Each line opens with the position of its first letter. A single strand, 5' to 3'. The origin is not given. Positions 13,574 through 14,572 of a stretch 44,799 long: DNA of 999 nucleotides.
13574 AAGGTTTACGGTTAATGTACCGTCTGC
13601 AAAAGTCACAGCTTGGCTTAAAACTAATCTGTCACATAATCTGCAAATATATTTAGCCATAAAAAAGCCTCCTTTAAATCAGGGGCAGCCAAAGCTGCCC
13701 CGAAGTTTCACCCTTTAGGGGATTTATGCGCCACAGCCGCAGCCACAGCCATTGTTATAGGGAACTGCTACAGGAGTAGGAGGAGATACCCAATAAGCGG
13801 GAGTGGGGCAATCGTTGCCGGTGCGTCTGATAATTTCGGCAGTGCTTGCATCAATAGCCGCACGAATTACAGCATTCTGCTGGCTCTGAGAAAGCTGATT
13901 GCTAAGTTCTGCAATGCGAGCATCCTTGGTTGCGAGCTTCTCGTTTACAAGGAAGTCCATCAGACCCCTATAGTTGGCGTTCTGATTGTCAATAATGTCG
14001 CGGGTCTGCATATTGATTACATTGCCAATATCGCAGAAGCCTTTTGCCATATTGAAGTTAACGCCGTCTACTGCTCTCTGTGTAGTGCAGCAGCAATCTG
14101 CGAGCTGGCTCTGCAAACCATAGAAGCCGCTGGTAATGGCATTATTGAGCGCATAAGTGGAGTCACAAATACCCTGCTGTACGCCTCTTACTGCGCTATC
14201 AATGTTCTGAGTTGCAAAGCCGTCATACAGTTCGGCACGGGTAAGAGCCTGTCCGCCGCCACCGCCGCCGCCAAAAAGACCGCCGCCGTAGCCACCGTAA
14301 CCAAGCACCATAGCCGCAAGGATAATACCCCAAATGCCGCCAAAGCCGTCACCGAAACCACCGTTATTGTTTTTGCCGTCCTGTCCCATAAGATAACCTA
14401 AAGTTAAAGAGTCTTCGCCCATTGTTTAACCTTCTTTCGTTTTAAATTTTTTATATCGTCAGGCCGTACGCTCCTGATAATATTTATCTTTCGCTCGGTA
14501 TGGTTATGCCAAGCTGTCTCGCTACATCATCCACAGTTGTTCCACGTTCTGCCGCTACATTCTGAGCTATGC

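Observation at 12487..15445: Insulated post-lysis cargo block: sigma-region-4-like regulator plus five Gly/Cys/Tyr/Arg-rich proteins of unrecognised function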

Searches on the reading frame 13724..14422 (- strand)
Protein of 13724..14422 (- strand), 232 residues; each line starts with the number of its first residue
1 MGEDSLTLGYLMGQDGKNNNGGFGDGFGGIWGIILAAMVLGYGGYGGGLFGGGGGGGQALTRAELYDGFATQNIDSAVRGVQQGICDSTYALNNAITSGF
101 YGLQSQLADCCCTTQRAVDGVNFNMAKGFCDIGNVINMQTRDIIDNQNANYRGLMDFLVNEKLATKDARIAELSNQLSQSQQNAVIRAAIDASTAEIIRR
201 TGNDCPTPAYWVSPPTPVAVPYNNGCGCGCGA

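Call 3: search_protein_families(library=pfam, proteins=[window:13724-14422:-], max_evalue=1)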
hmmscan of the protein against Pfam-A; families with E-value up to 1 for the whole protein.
window:13724-14422:- (232 aa): 2 families
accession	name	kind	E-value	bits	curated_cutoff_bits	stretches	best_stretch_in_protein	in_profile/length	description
PF16808.10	PKcGMP_CC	-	0.016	15.2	35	1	161-179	1-19/35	Coiled-coil N-terminus of cGMP-dependent protein kinase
PF04394.19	DUF536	-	0.068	13.4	20.7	1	161-182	2-23/43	Protein of unknown function, DUF536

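Call 4: search_protein_families(library=phrogs, proteins=[window:13724-14422:-], max_evalue=1)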
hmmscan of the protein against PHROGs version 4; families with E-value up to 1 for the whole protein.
window:13724-14422:- (232 aa): 1 family
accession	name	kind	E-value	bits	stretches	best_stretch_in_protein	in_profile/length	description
phrog_16490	-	unknown function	2.6e-40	139.9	1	17-226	19-261/286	-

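Call 6: search_protein_families(library=ncbifam, proteins=[window:13724-14422:-], max_evalue=1)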
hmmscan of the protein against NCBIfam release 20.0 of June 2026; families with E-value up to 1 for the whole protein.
window:13724-14422:- (232 aa): 1 family
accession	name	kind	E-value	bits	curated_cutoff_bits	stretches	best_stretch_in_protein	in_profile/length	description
NF010748.0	PRK14150.1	equivalog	0.063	12.8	152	1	155-204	28-81/198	nucleotide exchange factor GrpE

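Call 10: search_solved_structures(query=window:13724-14422:-, max_evalue=10)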
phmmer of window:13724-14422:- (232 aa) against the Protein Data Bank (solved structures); distinct sequences matched with E-value up to 10: 3.
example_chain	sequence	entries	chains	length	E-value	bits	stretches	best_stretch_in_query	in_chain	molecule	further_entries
1oyu_A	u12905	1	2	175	0.93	12.4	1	53-83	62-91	Lysozyme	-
7ke5_A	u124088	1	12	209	3.7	10.5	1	40-70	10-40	Epstein-Barr nuclear antigen 1,Ferritin heavy chain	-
8tio_R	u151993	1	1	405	6.5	9.7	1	35-67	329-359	Atypical chemokine receptor 3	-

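Call 13: find_related_loci(query=window:13724-14422:-, collection=viral_contigs, flank=6000)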
Query window:13724-14422:- (232 aa) in viral_contigs; peptide patterns used: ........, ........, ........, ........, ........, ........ (x = any residue, [..] = any of these).
45 stretches matched a pattern; 44 encode a relative of the query (tblastn E <= 1e-3); 44 distinct loci.
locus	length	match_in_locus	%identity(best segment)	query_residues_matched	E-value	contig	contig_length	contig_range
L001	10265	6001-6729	66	1-227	2e-93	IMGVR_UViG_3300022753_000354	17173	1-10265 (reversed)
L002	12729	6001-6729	68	1-221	2e-96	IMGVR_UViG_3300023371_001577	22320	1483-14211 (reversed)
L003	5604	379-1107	66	1-227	3e-91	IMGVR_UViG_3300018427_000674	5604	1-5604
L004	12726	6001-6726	68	1-222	1e-89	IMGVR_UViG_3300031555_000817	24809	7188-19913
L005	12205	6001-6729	66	1-227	2e-93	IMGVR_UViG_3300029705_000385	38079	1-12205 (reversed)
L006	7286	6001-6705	60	1-215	4e-78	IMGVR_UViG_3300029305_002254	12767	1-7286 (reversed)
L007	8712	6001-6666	59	1-222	1e-75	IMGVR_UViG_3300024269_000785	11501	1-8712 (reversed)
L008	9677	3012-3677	59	1-222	1e-75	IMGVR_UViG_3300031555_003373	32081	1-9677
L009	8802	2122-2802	61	1-215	1e-66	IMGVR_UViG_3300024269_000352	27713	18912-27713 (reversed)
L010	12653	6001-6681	61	1-215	1e-66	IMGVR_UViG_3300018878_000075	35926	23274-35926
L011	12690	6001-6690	57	1-222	3e-66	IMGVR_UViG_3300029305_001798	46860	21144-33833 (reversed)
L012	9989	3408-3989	61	30-215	4e-65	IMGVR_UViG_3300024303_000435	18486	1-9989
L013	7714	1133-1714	59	30-215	3e-61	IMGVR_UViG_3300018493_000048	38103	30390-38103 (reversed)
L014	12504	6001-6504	57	61-229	2e-58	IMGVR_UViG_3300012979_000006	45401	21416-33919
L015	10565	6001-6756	46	1-230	5e-54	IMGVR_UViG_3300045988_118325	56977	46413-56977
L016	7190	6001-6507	51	59-217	2e-50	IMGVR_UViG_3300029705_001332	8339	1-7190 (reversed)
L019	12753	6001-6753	38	13-226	5e-41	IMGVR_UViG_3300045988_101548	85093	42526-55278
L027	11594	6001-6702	43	1-230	1e-37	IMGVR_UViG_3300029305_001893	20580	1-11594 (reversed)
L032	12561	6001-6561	42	1-215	2e-30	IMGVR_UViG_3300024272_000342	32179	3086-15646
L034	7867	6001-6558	38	1-215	3e-28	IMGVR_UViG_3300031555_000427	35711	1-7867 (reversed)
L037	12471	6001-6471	36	69-230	1e-19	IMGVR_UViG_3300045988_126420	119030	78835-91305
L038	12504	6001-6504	38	1-217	3e-26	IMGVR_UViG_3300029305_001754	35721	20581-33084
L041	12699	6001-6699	40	13-210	3e-42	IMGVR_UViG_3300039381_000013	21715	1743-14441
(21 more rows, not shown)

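Call 14: find_homologous_proteins(query=window:13724-14422:-)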
Query window:13724-14422:- (232 aa): 7008 proteins with E <= 0.001 among 7500 candidates; the best 120 are listed.
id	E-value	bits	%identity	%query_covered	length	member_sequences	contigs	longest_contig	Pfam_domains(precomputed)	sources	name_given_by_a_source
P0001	2.3e-147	507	99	99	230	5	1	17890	-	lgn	-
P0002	1.2e-144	498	97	99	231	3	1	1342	-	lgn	-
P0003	5.9e-142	489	96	99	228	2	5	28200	-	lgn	-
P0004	1.1e-141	489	96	99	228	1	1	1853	-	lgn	-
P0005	7.8e-138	476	90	97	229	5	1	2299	-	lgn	-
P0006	5.1e-125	434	83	99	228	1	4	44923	-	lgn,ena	-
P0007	1.2e-123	429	82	99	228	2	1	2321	-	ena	-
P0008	5.6e-110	385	78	99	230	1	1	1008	-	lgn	-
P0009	4.2e-108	379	79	81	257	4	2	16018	-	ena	-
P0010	1.1e-107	377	75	99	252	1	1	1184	-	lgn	-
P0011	3.5e-107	376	72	99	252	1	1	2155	-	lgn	-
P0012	4.5e-107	375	72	99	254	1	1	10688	-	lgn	-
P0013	5.3e-107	375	73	95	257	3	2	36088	-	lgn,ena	-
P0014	7.4e-107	375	74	95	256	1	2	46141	-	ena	-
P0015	3.7e-106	372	71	97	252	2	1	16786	-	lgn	-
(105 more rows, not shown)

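Call 18: search_dna_similar(query=window:13724-14422:-, collection=phages, mode=protein, max_rows=40, max_evalue=0.001)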
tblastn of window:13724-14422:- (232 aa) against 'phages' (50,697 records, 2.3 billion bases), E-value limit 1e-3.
Records with a match: 32; places in all: 32; records where one place covers at least 80% of the query: 0.
Best place of each record, by identity: <60% 32.
By first word of the organism name: Bacteriophage 19; Dulem 4; uncultured 4; bajarodcaudo 2; Clostridium 2; Vibrio 1.
By host as written in the record: - 24; Varecia variegata 2; Propithecus coquereli 2; Peromyscus fraterculus 1; Clostridium perfringens 1; Clostridium perfringens 2589 1; Vibrio cholerae 1.
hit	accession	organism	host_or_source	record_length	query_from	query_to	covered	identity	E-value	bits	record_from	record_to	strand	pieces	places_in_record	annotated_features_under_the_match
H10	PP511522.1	Dulem virus 35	Varecia variegata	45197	60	228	73%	46.7%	4e-43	160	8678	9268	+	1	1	hypothetical protein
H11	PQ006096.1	bajarodcaudo virus 5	Peromyscus fraterculus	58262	59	215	68%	44.0%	6e-33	130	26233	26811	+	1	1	hypothetical protein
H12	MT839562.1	Bacteriophage sp.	human fecal samples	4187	61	219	69%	42.9%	1e-30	124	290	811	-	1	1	record has no annotation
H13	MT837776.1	Bacteriophage sp.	human fecal samples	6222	61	231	74%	39.0%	1e-33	133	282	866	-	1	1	record has no annotation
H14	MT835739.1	Bacteriophage sp.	human fecal samples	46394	59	231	75%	38.1%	8e-29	119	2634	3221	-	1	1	record has no annotation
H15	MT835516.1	Bacteriophage sp.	human fecal samples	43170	59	222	71%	39.6%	5e-27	114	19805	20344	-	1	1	record has no annotation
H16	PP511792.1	Dulem virus 33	Propithecus coquereli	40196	61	229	73%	37.0%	1e-23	104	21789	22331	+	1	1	hypothetical protein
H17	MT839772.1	Bacteriophage sp.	human fecal samples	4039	59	231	75%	35.1%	7e-27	113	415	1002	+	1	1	record has no annotation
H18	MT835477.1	Bacteriophage sp.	human fecal samples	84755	59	231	75%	34.9%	3e-23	103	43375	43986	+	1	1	record has no annotation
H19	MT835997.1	Bacteriophage sp.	human fecal samples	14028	59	231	75%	34.7%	5e-26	111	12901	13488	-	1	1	record has no annotation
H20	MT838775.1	Bacteriophage sp.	human fecal samples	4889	59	215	68%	36.0%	1e-25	110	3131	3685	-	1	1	record has no annotation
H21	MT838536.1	Bacteriophage sp.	human fecal samples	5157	60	219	69%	31.5%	5e-13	73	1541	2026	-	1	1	record has no annotation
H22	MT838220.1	Bacteriophage sp.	human fecal samples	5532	59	227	73%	29.1%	2e-13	74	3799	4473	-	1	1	record has no annotation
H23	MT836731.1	Bacteriophage sp.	human fecal samples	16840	61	228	72%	29.3%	4e-13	74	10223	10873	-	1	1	record has no annotation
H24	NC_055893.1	uncultured phage cr4_1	human feces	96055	80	222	62%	33.7%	4e-9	62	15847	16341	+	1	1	outer capsid protein/viral fiber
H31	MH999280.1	Clostridium phage CPD1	Clostridium perfringens 2589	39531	80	229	65%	28.5%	3e-5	50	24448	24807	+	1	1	hypothetical protein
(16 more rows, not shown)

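Call 19: get_annotated_region(hit=H31, flank=6000)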
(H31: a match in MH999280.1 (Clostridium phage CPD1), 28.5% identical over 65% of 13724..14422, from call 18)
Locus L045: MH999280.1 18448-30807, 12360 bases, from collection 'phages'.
description: Clostridium phage CPD1, complete genome.
organism: Clostridium phage CPD1 (NCBI taxid 2420238)
taxonomy: Viruses; Duplodnaviria; Heunggongvirae; Uroviricota; Caudoviricetes
host: Clostridium perfringens 2589; source: -; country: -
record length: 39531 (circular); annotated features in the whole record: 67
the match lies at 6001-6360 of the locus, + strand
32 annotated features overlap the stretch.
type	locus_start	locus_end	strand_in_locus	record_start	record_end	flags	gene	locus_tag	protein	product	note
CDS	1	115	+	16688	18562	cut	-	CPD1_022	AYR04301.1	endopeptidase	-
CDS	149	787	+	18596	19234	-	-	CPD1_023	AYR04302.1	N-acetylmuramoyl-L-alanine amidase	-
CDS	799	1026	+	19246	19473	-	-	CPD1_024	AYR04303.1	putative holin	-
CDS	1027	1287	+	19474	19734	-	-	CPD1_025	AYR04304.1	recombination related exonuclease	-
CDS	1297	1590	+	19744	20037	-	-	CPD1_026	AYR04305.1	hypothetical protein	-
CDS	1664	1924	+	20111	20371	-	-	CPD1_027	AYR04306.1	hypothetical protein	-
CDS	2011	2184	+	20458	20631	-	-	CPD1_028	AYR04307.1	hypothetical protein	-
CDS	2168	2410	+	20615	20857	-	-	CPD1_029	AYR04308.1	hypothetical protein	-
CDS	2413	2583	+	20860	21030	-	-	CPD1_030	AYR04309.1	hypothetical protein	-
CDS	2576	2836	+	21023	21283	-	-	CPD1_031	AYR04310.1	hypothetical protein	-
CDS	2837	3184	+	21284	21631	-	-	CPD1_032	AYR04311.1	hypothetical protein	-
CDS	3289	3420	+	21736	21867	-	-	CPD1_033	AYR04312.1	hypothetical protein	-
CDS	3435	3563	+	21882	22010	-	-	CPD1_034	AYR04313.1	hypothetical protein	-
CDS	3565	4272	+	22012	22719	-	-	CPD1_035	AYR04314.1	DNA binding protein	kilA protein, putative phage-related DNA binding protein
CDS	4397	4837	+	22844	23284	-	-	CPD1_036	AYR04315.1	hypothetical protein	-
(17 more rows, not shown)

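Call 20: get_annotated_region(hit=H24, flank=5000)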
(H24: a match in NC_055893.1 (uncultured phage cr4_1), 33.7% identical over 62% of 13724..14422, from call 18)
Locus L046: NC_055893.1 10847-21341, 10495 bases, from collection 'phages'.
description: CrAssphage cr4_1, complete genome.
organism: uncultured phage cr4_1 (NCBI taxid 2772084)
taxonomy: Viruses; Duplodnaviria; Heunggongvirae; Uroviricota; Caudoviricetes; Crassvirales; Suoliviridae; Loutivirinae; Buorbuivirus; Buorbuivirus hominis
host: -; source: human feces; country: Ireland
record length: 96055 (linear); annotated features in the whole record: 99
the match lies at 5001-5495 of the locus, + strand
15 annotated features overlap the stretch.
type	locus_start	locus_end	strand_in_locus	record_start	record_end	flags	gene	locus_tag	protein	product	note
CDS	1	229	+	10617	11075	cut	-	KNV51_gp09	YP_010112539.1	hypothetical protein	gp_75510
CDS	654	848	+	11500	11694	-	-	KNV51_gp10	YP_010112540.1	hypothetical protein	gp_75511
CDS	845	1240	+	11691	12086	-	-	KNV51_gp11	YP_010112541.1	endolysin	gp_75512; putative peptidase [Bacteroides phage B124-14]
CDS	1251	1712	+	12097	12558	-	-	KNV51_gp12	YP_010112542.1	hypothetical protein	gp_75513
CDS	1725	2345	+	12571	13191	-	-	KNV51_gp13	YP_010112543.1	hypothetical protein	gp_75514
CDS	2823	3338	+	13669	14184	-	-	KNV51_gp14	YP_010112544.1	holin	gp_75515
CDS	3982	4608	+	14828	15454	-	-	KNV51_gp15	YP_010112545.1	RNA polymerase sigma factor/ubiquitin-like protein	gp_75516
CDS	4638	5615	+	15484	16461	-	-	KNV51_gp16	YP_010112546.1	outer capsid protein/viral fiber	gp_75517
CDS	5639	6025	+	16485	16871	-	-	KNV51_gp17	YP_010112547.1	hypothetical protein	gp_75518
CDS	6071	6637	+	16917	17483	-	-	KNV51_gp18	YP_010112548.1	hypothetical protein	gp_75519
CDS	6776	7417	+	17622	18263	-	-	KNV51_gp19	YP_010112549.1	virion structural protein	gp_75520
CDS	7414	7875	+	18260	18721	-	-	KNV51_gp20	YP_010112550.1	peptidoglycan-associated protein-like protein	gp_75521; Similar to peptidoglycan-associated proteinhistidine kinase response regulator, glycine zipper domain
CDS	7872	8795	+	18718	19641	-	-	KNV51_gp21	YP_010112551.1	tail tubular protein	gp_75522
CDS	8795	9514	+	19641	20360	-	-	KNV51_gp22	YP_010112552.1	homing endonuclease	gp_75523; Intron endonuclease, GIY-YIG intron endonuclease domain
CDS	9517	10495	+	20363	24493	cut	-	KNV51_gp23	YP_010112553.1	virion structural protein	gp_75524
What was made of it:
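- In crAss cr4_1 it is the next gene set after the holin (call 20). crAss records label C 'viral fiber/spike' (calls 18, 20).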

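Call 26: search_protein_families(library=padloc, proteins=[window:13724-14422:-], max_evalue=1)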
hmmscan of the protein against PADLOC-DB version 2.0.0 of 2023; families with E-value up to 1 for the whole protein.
window:13724-14422:- (232 aa): 0 families

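Call 34: predict_structure(alignment_id=A2)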
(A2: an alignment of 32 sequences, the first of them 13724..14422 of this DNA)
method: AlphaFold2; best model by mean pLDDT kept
length: 232 residues; sequences in the alignment: 32
mean_pLDDT: 42.7   pTM: 0.15
mean pLDDT of the five models: 42.7, 40.4, 40.2, 39.4, 32.7
residues with pLDDT >= 90: 0; 70-90: 0; 50-70: 19; < 50: 213
segments of 3 or more residues with pLDDT < 50: 1-6, 8-12, 14-28, 42-193, 195-206, 208-214, 216-219, 221-232
pLDDT, mean of each block of 10 residues (from residue 1): 44 45 46 61 42 36 37 37 40 42 41 40 42 43 41 44 43 44 44 47 44 45 38 32
secondary structure, 60 per line:
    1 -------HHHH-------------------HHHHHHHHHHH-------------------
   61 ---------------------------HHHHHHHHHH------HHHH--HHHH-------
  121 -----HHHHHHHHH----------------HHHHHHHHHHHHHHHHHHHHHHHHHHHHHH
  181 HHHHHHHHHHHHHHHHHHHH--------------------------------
elements in order: H8-11 H31-41 H88-97 H104-107 H110-113 H126-134 H151-200

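Call 67: search_protein_families(library=pfam, proteins=[L002:58-4689:+, L032:27-4922:+, L027:33-4016:+, L027:4032-4910:+, L004:4308-4892:+, L011:3338-4069:+, L015:3929-4642:+, L016:3793-4782:+, L034:3226-4128:+, L038:2757-4370:+], max_evalue=0.001)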
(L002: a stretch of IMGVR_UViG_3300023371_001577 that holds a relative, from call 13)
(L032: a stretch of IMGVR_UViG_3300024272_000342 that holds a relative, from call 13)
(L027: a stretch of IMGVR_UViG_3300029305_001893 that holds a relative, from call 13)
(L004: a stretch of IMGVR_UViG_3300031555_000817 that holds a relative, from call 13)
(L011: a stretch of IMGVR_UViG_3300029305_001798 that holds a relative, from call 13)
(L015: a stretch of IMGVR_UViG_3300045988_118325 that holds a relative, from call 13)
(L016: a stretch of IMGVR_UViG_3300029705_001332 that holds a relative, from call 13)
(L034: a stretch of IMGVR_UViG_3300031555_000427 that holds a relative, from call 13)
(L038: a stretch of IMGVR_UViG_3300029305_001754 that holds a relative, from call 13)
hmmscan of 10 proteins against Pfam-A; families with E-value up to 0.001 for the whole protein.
L002:58-4689:+ (1543 aa): 0 families

L032:27-4922:+ (1631 aa): 2 families
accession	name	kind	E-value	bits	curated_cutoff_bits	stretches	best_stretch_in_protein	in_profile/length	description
PF18857.6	LPD38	-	1.3e-22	81.2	27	1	1125-1296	1-185/189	Large polyvalent protein associated domain 38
PF18838.6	LPD23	-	1.1e-20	73.6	27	1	78-132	3-57/58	Large polyvalent protein associated domain 23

L027:33-4016:+ (1327 aa): 1 family
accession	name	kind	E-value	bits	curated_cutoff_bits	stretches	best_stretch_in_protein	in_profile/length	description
PF18798.6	LPD3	-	1.1e-06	29.2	27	1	18-82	40-101/114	Large polyvalent protein-associated domain 3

L027:4032-4910:+ (292 aa): 4 families
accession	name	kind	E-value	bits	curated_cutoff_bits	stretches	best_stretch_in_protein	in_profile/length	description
PF25309.1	ELLD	-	7.9e-28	98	27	2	106-147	3-44/175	Endolysin-like domain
PF01476.26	LysM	-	1e-08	35.4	20.9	1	157-203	1-43/43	LysM domain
PF00877.26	NLPC_P60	-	2.3e-07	31.2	23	1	24-110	4-84/105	NlpC/P60 family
PF01471.23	PG_binding_1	-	0.00012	22.6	23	1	232-289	1-57/57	Putative peptidoglycan binding domain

L004:4308-4892:+ (194 aa): 2 families
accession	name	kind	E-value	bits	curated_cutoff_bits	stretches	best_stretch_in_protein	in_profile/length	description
PF08291.16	Peptidase_M15_3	-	2.9e-27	95.4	23.2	1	20-120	3-108/108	Peptidase M15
PF05951.18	Peptidase_M15_2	-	1.2e-08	35.2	27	1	40-126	57-152/153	Bacterial protein of unknown function (DUF882)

L011:3338-4069:+ (243 aa): 0 families

L015:3929-4642:+ (237 aa): 1 family
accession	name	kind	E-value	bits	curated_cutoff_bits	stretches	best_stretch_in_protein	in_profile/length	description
PF01520.23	Amidase_3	-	1.5e-32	113.5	27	1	12-182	1-173/174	N-acetylmuramoyl-L-alanine amidase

L016:3793-4782:+ (329 aa): 1 family
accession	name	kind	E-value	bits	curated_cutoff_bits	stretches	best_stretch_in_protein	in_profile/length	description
PF01510.30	Amidase_2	-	1.8e-13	51.4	26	1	84-246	6-129/131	N-acetylmuramoyl-L-alanine amidase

L034:3226-4128:+ (300 aa): 2 families
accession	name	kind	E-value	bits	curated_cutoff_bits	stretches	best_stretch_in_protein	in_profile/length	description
PF18013.6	Phage_lysozyme2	-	3.6e-34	118.4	28.2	1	52-206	1-137/140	Phage tail lysozyme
PF01471.23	PG_binding_1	-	3.8e-09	37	23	1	237-288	1-53/57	Putative peptidoglycan binding domain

L038:2757-4370:+ (537 aa): 3 families
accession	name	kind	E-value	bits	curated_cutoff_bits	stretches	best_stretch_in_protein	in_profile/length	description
PF00877.26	NLPC_P60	-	2.9e-12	46.9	23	1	298-435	1-96/105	NlpC/P60 family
PF00082.27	Peptidase_S8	-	9.1e-12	45.3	21.8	1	38-258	32-288/288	Subtilase family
PF01471.23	PG_binding_1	-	4.4e-08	33.6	23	1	472-513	1-42/57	Putative peptidoglycan binding domain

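Call 83: search_protein_representatives(alignment_id=A2)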
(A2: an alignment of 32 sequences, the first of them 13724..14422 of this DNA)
Query: 32 sequences, 252 profile positions. Proteins with E-value up to 0.001 (for the whole library): 1940; up to 1e-10: 944; up to 1e-30: 153. The best 150 are listed.
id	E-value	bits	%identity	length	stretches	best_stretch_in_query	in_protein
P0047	1.1e-146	503.2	-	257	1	1-252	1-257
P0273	9.0e-91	320.1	-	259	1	1-252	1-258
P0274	1.4e-86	306.4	-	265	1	1-252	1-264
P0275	1.3e-82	293.4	-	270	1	1-251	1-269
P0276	9.0e-80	284.1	-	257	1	3-252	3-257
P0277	7.9e-75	267.9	-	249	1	82-252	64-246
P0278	1.6e-72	260.3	-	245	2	109-251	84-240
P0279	6.6e-71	255.0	-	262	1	1-252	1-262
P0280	6.2e-69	248.6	-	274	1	12-250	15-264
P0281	8.3e-69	248.1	-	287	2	105-251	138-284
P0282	2.1e-64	233.7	-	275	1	1-244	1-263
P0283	8.0e-63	228.5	-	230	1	71-252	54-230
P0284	1.5e-62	227.7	-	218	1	66-250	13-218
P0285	8.6e-62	225.2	-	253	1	20-249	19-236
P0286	6.8e-61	222.2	-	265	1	1-252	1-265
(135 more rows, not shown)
